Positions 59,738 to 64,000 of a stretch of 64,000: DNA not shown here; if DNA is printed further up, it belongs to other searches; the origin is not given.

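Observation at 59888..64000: Complete SpCas9-sized type II cas9 ends 18 nt before the window edge; the rest of the CRISPR-Cas locus should lie just downstream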

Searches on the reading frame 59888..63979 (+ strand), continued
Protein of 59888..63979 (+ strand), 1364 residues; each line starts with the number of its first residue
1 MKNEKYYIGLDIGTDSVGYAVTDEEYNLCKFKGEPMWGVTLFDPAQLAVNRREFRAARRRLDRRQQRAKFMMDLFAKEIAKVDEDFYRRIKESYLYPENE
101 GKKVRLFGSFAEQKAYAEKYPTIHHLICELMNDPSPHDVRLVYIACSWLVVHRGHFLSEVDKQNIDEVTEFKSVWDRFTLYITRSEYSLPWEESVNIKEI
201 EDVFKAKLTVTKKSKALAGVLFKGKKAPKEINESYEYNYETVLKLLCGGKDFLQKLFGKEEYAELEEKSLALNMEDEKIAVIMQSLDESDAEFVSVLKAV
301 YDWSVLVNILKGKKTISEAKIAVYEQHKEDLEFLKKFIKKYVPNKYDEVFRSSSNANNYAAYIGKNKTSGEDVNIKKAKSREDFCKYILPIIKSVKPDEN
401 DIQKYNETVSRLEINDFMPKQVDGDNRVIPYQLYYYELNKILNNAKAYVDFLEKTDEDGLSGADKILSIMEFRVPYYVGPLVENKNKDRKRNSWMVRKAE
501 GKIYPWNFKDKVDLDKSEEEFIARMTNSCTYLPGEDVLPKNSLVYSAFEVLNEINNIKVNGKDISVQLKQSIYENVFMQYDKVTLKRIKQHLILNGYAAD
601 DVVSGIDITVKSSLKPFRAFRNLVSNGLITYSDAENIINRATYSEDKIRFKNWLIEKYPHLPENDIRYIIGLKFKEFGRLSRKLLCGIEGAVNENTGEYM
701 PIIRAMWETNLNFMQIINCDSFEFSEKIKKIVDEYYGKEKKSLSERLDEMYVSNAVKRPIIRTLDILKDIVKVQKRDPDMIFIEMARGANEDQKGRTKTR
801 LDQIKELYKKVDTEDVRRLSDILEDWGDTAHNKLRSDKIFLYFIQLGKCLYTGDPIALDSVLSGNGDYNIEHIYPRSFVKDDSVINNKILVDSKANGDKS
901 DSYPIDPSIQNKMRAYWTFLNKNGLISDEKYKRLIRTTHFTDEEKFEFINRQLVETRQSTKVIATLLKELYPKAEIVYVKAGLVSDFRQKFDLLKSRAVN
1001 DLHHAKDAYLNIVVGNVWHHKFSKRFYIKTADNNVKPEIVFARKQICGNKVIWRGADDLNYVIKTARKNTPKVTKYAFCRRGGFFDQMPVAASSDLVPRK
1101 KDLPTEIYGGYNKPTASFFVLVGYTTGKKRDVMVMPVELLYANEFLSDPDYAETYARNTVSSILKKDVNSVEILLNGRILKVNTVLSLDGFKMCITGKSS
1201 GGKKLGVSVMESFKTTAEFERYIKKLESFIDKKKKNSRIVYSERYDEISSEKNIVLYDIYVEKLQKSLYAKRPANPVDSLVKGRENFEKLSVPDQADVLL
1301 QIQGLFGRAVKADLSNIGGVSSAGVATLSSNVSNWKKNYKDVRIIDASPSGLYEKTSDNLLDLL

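Call 35: find_encoding_contigs(protein=P0008, flank=3500, max_places=2)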
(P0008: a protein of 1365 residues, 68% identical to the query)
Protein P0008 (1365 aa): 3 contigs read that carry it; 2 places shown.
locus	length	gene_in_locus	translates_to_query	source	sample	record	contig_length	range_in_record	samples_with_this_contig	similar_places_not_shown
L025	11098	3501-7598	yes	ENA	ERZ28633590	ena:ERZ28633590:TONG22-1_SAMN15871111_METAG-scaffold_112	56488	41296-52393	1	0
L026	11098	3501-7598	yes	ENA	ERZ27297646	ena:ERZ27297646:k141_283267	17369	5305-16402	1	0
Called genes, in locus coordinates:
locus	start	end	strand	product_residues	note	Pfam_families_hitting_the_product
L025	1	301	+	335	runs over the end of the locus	PF01032:FecCD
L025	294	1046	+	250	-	PF00005:ABC_tran, PF02463:SMC_N (weak), PF13175:AAA_15 (faint), PF13304:AAA_21 (faint)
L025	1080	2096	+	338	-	PF01661:Macro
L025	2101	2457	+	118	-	PF00462:Glutaredoxin (weak), PF03960:ArsC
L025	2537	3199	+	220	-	-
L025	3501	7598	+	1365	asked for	PF16593:Cas9-BH, PF16592:Cas9_REC, PF13395:HNH_4, PF22702:Cas9_RuvC, PF16595:Cas9_PI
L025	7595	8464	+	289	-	PF01867:Cas_Cas1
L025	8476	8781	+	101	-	PF09827:CRISPR_Cas2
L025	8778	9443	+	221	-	PF09711:Cas_Csn2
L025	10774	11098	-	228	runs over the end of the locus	-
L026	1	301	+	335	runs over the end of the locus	PF01032:FecCD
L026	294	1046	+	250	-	PF00005:ABC_tran, PF02463:SMC_N (weak), PF13175:AAA_15 (faint), PF13304:AAA_21 (faint)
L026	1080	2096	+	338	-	PF01661:Macro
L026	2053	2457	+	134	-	PF00462:Glutaredoxin (weak), PF03960:ArsC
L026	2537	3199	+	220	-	-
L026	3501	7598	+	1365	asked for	PF16593:Cas9-BH, PF16592:Cas9_REC, PF13395:HNH_4, PF22702:Cas9_RuvC, PF16595:Cas9_PI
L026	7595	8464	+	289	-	PF01867:Cas_Cas1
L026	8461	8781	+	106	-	PF09827:CRISPR_Cas2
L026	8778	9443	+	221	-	PF09711:Cas_Csn2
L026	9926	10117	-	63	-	-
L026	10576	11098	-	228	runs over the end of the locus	-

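Call 58: find_homologous_proteins(query=L009:5341-6003:+, max_evalue=1e-20)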
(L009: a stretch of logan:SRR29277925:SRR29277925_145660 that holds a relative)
Query L009:5341-6003:+ (221 aa): 285 proteins with E <= 1e-20 among 501 candidates; the best 120 are listed.
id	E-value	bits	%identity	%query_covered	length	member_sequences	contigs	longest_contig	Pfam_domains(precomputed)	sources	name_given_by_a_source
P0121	4.4e-140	482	100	100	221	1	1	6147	PF09711.17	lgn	-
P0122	2.7e-109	382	79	100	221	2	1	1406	PF09711.17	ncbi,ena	-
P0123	3.2e-104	365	71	100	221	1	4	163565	PF09711.17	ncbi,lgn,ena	-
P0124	3.4e-104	365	71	100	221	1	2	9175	PF09711.17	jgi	-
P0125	8.8e-100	351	69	100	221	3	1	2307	PF09711.17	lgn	-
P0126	2.1e-98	346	71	100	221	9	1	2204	PF09711.17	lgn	-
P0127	7.4e-98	344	68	100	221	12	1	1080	PF09711.17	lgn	-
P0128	8.9e-97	341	68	100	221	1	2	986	PF09711.17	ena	-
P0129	1.4e-94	334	66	100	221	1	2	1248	PF09711.17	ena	-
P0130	2.8e-94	333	67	100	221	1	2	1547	PF09711.17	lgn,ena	-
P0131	6.0e-94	332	66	100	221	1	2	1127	PF09711.17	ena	-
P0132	1.3e-93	331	68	100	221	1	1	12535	PF09711.17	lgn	-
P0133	2.8e-93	329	67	100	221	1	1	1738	PF09711.17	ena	-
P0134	4.4e-93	329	66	100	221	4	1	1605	PF09711.17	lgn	-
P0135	5.8e-93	328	63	100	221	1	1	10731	PF09711.17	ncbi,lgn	-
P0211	3.5e-88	313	64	100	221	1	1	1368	PF09711.17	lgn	-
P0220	7.6e-88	312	65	100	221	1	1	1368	PF09711.17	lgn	-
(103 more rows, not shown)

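Call 60: list_cluster_members(proteins=[P0122, P0002])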
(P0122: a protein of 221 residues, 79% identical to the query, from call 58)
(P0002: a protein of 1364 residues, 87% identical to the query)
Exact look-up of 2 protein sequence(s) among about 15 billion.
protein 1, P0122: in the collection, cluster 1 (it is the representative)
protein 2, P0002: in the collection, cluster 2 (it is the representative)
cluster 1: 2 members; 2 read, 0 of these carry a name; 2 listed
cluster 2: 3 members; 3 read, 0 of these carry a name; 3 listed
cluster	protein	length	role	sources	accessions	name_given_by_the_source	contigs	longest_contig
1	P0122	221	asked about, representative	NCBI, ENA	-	-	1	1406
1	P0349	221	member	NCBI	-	-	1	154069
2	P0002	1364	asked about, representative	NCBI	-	-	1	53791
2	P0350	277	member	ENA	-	-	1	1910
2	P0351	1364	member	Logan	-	-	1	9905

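Call 61: find_encoding_contigs(protein=P0349, flank=10000, max_places=3)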
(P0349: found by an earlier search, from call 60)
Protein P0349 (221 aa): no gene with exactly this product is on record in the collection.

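Call 62: find_encoding_contigs(protein=P0122, flank=5000, max_places=3)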
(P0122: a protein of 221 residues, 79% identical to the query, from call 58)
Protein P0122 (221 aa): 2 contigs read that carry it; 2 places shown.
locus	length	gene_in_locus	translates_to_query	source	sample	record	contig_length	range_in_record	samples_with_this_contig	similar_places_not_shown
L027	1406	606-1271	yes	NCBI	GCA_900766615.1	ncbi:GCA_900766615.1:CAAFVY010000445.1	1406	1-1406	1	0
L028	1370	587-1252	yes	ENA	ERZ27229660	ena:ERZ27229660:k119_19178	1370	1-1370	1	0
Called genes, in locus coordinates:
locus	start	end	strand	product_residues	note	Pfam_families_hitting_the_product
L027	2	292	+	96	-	?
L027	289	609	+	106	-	PF09827:CRISPR_Cas2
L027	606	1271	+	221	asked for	PF09711:Cas_Csn2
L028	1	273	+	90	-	?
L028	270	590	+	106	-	PF09827:CRISPR_Cas2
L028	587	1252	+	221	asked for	PF09711:Cas_Csn2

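Call 66: list_cluster_members(proteins=[L027:289-606:+, L009:5024-5341:+, L010:14970-15287:+, L022:6338-6655:+, L009:4158-5024:+, L010:14104-14970:+, L022:5472-6338:+, L025:7595-8461:+, L027:2-289:+, L026:8461-8778:+])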
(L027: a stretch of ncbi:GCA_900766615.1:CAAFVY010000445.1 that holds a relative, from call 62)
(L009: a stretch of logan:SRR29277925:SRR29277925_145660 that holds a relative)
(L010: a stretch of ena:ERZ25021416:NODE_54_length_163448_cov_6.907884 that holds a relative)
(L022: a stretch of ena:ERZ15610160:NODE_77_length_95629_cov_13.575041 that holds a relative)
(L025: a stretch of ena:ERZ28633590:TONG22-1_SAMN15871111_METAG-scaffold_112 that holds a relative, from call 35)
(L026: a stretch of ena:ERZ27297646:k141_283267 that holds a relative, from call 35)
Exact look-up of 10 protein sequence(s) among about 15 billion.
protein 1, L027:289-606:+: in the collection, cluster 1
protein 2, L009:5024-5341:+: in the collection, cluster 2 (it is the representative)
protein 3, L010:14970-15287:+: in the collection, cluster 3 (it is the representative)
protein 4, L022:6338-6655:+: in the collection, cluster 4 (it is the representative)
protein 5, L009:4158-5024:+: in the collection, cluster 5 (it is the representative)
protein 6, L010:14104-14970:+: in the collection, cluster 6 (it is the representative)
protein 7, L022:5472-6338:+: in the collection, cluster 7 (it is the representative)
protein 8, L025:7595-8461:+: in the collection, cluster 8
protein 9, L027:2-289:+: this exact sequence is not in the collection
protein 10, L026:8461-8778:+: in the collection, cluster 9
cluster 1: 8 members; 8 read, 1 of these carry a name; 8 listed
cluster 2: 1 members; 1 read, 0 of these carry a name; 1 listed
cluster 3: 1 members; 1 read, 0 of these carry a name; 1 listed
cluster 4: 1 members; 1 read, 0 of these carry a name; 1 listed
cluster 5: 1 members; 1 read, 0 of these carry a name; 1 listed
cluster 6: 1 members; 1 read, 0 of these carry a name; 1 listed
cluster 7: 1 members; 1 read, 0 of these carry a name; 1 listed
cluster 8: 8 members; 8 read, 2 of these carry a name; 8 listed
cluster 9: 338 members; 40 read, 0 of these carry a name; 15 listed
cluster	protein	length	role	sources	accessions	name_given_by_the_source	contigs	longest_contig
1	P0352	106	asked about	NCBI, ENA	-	-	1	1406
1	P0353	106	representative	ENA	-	-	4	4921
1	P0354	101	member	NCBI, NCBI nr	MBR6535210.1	MAG: CRISPR-associated endonuclease Cas2 [Clostridia bacterium] | CRISPR-associated endonuclease Cas2 [Clostridia bacterium]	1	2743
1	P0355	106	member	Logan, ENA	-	-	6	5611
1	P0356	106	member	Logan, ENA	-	-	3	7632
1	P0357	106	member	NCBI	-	-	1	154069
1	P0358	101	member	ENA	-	-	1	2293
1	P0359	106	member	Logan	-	-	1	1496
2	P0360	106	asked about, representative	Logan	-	-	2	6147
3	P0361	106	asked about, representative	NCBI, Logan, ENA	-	-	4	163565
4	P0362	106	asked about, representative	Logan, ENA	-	-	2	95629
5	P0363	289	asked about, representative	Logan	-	-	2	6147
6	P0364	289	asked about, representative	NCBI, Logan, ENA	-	-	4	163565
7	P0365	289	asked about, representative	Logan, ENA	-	-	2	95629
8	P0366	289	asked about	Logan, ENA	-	-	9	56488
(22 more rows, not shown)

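Call 69: search_protein_families(library=ncbifam, proteins=[P0349, P0357, L009:4158-5024:+], max_evalue=0.001)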
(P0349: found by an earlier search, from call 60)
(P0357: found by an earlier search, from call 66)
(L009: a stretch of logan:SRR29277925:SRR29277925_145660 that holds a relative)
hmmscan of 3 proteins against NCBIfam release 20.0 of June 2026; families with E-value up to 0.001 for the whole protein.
P0349 (221 aa): 1 family
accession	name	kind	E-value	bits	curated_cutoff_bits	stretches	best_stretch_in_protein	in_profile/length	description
TIGR01866.1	cas_Csn2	equivalog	1.7e-39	135.8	35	1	2-220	1-221/222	type II-A CRISPR-associated protein Csn2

P0357 (106 aa): 1 family
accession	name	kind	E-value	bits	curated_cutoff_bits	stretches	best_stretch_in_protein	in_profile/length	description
TIGR01573.1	cas2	equivalog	1.7e-20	73.1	24.5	1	6-103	1-94/96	CRISPR-associated endonuclease Cas2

L009:4158-5024:+ (289 aa): 8 families
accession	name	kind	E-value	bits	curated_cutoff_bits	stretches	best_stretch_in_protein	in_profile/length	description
TIGR03639.1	cas1_NMENI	exception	7.3e-89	297.8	120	1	3-272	1-277/278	type II CRISPR-associated endonuclease Cas1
TIGR00287.1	cas1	equivalog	9.3e-27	94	71.7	1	5-248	1-268/327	CRISPR-associated endonuclease Cas1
TIGR04329.1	cas1_PREFRAN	exception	1.2e-16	60.7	300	1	6-267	10-287/317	type V CRISPR-associated endonuclease Cas1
NF049935.1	cas4g_cas1g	exception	3.3e-13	48.9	560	1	22-245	234-480/546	CRISPR-associated endonuclease Cas4g/Cas1g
TIGR04093.1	cas1_CYANO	exception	2e-10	40.2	385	1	45-229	48-252/334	type I-D CRISPR-associated endonuclease Cas1d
TIGR03641.1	cas1_HMARI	exception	7.8e-09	35.3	304.1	1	5-265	2-277/324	type I-B CRISPR-associated endonuclease Cas1b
TIGR03640.1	cas1_DVULG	exception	9.3e-07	28.3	385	1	123-229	136-259/340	type I-C CRISPR-associated endonuclease Cas1c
TIGR03983.1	cas1_MYXAN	equivalog_domain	2e-05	23.7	358.05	1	165-225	200-261/347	type I-MYXAN CRISPR-associated endonuclease Cas1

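Call 75: find_encoding_contigs(protein=P0351, flank=6000, max_places=2)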
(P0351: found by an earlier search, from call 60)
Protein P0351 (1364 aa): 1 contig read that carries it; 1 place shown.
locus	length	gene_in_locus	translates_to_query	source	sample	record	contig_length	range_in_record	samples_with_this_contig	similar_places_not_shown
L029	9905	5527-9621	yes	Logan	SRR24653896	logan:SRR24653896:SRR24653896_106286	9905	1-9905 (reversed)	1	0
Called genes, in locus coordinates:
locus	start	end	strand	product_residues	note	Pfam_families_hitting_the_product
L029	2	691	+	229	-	?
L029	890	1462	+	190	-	PF00300:His_Phos_1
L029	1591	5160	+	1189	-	PF13306:LRR_5, PF13855:LRR_8 (faint), PF13306:LRR_5, PF07523:Big_3, PF00404:Dockerin_1 (weak)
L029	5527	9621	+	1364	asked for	PF16593:Cas9-BH, PF16592:Cas9_REC, PF13395:HNH_4, PF22702:Cas9_RuvC, PF16595:Cas9_PI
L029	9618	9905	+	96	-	?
